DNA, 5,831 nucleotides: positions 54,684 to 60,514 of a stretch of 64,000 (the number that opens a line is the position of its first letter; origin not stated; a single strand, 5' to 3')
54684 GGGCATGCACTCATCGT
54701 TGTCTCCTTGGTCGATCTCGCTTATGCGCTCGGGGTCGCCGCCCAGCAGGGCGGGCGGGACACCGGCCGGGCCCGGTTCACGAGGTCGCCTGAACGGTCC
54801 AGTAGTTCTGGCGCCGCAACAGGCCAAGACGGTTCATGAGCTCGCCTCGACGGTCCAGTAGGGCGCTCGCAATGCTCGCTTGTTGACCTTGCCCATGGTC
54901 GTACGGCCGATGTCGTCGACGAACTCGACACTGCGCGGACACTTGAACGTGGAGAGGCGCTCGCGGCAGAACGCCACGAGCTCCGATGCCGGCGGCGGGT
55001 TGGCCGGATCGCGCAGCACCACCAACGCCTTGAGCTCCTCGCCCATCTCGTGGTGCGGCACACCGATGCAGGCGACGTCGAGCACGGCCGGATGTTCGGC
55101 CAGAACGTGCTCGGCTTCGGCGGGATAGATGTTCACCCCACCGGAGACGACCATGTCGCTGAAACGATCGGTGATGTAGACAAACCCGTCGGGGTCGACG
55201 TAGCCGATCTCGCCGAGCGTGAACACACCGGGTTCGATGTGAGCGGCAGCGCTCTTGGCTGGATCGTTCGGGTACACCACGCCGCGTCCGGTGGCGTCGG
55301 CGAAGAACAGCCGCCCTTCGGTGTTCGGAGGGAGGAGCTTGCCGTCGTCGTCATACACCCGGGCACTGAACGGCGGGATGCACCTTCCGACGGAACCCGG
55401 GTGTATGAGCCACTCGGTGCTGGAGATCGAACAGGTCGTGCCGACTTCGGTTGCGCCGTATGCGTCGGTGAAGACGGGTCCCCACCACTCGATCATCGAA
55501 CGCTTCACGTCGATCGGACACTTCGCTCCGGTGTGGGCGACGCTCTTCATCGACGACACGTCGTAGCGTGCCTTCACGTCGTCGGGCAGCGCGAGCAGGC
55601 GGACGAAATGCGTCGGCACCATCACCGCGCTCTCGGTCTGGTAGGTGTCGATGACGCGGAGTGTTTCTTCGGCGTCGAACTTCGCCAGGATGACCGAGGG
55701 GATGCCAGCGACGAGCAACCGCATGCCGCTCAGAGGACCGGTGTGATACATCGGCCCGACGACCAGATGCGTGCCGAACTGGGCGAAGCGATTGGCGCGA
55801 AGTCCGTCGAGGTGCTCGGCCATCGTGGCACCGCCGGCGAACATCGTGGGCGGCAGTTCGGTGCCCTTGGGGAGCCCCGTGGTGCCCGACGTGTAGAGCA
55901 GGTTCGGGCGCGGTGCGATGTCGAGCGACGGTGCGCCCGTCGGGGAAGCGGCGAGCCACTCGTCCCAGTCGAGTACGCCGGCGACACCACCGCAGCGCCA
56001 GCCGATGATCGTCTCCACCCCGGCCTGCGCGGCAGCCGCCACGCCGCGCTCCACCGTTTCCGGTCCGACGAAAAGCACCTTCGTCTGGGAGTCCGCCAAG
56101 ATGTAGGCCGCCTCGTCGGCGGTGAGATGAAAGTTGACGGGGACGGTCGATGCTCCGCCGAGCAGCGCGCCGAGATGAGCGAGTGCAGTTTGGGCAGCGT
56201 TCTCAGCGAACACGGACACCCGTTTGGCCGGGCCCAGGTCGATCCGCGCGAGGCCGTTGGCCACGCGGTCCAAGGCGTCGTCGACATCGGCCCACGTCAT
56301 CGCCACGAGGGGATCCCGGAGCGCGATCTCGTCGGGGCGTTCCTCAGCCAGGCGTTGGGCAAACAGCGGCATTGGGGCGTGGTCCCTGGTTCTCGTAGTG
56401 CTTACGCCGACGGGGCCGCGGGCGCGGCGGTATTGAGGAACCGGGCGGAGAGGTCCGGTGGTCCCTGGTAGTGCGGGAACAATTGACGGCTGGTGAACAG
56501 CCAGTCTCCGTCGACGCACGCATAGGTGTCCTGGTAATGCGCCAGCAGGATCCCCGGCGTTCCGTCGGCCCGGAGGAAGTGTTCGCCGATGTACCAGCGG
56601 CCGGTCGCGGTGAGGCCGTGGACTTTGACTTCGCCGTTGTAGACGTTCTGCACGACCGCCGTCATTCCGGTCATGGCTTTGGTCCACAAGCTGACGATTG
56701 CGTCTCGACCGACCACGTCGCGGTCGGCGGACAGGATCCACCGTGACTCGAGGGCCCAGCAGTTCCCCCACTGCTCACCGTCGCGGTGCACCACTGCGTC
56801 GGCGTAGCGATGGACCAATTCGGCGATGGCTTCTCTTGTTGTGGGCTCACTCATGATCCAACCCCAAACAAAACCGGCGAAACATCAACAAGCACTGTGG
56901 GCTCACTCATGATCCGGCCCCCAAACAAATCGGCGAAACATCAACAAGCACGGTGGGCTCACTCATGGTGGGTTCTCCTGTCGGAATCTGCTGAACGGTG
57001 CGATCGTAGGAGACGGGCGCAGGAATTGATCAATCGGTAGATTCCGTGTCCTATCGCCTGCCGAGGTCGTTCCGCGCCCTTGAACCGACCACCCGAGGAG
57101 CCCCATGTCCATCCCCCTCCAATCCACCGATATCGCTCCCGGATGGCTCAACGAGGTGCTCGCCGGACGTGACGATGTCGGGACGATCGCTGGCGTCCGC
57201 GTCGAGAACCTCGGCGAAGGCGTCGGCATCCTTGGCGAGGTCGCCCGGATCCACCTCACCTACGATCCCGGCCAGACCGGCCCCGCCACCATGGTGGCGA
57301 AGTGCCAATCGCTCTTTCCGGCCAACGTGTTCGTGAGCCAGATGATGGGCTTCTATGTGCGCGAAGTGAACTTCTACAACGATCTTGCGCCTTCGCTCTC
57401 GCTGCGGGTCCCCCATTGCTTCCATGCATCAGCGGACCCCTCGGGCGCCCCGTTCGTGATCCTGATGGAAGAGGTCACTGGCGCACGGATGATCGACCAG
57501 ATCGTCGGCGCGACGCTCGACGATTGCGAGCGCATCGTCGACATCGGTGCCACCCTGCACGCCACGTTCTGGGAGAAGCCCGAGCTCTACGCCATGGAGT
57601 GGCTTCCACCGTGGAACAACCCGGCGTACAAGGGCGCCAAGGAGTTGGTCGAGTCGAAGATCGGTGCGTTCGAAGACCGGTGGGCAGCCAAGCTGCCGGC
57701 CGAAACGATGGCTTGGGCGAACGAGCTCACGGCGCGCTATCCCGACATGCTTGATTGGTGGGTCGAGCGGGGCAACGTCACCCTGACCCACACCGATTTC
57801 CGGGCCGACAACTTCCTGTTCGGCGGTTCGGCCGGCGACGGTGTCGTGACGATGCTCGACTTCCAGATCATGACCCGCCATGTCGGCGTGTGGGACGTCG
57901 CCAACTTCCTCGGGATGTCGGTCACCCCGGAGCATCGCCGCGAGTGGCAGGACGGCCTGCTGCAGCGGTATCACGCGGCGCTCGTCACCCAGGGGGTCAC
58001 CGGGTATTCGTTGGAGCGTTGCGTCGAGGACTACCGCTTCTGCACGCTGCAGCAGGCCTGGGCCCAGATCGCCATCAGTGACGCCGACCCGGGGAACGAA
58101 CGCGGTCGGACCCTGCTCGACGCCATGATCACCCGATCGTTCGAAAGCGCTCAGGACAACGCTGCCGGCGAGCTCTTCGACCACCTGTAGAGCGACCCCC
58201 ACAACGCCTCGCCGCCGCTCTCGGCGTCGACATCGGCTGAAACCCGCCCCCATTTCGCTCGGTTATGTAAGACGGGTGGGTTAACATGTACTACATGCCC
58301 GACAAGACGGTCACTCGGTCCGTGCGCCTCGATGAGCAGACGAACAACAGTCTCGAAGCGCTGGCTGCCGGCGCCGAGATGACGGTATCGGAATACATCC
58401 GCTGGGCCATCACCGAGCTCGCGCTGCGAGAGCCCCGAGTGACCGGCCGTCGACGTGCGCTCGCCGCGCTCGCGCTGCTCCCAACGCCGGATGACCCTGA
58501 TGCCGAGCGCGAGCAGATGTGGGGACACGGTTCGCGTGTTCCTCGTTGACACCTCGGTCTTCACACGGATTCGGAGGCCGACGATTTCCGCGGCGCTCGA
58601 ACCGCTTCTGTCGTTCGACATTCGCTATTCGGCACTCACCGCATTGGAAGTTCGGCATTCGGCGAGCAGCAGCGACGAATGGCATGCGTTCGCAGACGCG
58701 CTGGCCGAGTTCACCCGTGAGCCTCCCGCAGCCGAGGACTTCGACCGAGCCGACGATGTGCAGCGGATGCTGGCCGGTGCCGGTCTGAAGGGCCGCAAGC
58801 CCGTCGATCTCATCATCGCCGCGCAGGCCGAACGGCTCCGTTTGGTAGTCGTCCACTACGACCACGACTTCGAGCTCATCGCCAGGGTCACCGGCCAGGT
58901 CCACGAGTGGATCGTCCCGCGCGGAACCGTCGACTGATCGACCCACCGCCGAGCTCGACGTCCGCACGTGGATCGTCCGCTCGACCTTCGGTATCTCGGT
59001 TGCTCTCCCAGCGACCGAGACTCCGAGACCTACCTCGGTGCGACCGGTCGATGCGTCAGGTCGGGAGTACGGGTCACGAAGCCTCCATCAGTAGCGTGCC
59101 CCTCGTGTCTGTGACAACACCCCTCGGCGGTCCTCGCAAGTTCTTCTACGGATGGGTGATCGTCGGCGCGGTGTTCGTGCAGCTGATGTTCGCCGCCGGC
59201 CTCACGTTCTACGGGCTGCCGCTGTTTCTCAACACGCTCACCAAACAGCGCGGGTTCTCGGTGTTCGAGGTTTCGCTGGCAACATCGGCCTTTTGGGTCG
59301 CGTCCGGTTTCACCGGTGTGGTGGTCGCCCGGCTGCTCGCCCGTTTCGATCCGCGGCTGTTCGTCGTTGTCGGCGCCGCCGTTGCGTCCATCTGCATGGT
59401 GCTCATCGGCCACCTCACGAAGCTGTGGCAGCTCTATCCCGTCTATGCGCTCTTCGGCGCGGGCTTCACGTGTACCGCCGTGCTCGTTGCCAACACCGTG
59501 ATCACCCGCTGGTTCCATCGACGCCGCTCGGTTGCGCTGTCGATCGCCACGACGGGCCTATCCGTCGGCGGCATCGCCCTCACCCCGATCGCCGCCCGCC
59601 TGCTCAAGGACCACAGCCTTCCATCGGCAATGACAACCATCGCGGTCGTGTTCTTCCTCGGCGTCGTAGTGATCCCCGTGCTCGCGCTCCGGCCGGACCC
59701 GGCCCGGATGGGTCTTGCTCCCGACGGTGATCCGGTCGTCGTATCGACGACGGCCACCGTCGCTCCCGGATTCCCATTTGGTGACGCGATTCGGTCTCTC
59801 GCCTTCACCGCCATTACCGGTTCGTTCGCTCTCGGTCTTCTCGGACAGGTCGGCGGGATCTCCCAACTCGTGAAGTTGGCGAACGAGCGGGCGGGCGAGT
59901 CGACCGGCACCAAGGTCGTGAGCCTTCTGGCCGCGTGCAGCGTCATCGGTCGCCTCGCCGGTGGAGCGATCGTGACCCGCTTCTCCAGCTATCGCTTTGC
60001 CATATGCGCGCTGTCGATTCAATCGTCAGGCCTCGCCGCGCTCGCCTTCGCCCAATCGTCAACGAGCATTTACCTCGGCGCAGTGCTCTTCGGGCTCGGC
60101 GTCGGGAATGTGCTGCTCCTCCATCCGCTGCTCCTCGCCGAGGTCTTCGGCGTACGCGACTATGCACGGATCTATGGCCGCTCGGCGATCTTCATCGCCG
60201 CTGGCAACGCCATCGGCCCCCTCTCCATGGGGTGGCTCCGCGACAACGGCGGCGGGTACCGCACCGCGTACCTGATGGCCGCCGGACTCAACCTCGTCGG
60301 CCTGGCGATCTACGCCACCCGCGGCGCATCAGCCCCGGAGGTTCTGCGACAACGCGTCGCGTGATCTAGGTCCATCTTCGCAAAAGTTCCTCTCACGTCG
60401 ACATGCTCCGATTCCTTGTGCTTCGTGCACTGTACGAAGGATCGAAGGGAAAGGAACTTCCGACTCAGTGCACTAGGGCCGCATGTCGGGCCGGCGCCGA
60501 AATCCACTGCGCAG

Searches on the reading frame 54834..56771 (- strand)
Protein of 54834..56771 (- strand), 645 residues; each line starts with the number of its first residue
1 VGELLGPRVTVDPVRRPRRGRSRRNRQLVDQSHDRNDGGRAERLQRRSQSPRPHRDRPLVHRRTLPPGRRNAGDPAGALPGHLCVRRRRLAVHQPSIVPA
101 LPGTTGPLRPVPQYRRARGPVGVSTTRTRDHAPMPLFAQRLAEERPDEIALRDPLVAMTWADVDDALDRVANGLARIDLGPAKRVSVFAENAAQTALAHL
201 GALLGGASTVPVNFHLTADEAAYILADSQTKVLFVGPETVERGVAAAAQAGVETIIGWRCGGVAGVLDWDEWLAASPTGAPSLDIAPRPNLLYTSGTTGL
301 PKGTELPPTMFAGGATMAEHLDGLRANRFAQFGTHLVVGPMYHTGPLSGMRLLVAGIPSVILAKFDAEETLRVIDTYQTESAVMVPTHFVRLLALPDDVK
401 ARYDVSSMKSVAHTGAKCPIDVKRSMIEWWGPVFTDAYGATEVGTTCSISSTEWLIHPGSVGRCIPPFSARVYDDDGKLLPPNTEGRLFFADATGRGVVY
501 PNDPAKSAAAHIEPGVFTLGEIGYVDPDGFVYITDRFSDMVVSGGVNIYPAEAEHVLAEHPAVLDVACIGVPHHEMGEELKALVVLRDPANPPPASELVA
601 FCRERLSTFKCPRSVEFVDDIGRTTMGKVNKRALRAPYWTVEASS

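Call 47: search_protein_families(library=pfam, proteins=[window:54834-56771:-], max_evalue=0.0001)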
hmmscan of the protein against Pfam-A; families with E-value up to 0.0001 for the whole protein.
window:54834-56771:- (645 aa): 2 families
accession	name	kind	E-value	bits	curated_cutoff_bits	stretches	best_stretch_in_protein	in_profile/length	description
PF00501.34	AMP-binding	-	1.6e-51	175.8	29.9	1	140-491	3-375/384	AMP-binding enzyme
PF13193.12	AMP-binding_C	-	1.1e-17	65.2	24.5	1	552-628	1-76/76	AMP-binding enzyme C-terminal domain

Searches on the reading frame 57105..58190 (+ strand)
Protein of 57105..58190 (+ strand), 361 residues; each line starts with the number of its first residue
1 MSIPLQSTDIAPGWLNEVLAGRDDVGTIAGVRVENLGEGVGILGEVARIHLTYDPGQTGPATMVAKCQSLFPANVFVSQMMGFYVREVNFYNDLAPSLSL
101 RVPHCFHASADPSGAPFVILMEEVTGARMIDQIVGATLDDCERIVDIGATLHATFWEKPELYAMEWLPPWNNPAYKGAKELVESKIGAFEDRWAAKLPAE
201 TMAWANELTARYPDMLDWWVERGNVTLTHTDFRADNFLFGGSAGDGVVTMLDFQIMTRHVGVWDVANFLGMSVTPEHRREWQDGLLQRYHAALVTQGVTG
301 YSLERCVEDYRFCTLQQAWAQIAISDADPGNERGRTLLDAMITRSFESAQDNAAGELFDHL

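Call 47: search_protein_families(library=pfam, proteins=[window:57105-58190:+], max_evalue=0.0001)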
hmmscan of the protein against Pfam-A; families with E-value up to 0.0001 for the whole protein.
window:57105-58190:+ (361 aa): 3 families
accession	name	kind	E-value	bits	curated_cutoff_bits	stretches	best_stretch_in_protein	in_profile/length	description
PF02958.26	EcKL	-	7.1e-16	58.8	22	1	44-295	7-287/294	Ecdysteroid kinase-like family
PF01636.29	APH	-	1.5e-12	48.3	23.2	1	86-291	39-231/239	Phosphotransferase enzyme family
PF07914.17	DUF1679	-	2.6e-06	27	24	1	226-314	269-363/414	Uncharacterized oxidoreductase dhs-27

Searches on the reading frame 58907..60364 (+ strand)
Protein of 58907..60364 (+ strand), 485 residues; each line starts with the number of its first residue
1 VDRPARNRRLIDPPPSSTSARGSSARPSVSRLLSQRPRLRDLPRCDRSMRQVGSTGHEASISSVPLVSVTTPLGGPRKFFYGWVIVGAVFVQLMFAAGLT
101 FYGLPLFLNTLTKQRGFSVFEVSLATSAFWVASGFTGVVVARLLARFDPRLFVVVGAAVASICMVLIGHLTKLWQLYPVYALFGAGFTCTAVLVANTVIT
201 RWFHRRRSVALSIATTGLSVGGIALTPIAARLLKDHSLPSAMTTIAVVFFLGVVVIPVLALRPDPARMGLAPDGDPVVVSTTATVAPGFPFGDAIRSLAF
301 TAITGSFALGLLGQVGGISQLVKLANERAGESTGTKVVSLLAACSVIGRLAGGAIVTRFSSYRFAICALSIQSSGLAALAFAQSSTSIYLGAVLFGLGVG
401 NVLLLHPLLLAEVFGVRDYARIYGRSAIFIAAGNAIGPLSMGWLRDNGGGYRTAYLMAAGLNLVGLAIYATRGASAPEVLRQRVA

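Call 47: search_protein_families(library=pfam, proteins=[window:58907-60364:+], max_evalue=0.0001)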
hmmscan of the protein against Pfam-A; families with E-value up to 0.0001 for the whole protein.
window:58907-60364:+ (485 aa): 1 family
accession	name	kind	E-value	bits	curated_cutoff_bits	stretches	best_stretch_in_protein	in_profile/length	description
PF07690.21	MFS_1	-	1.2e-29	103.8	33.4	2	94-358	5-264/347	Major Facilitator Superfamily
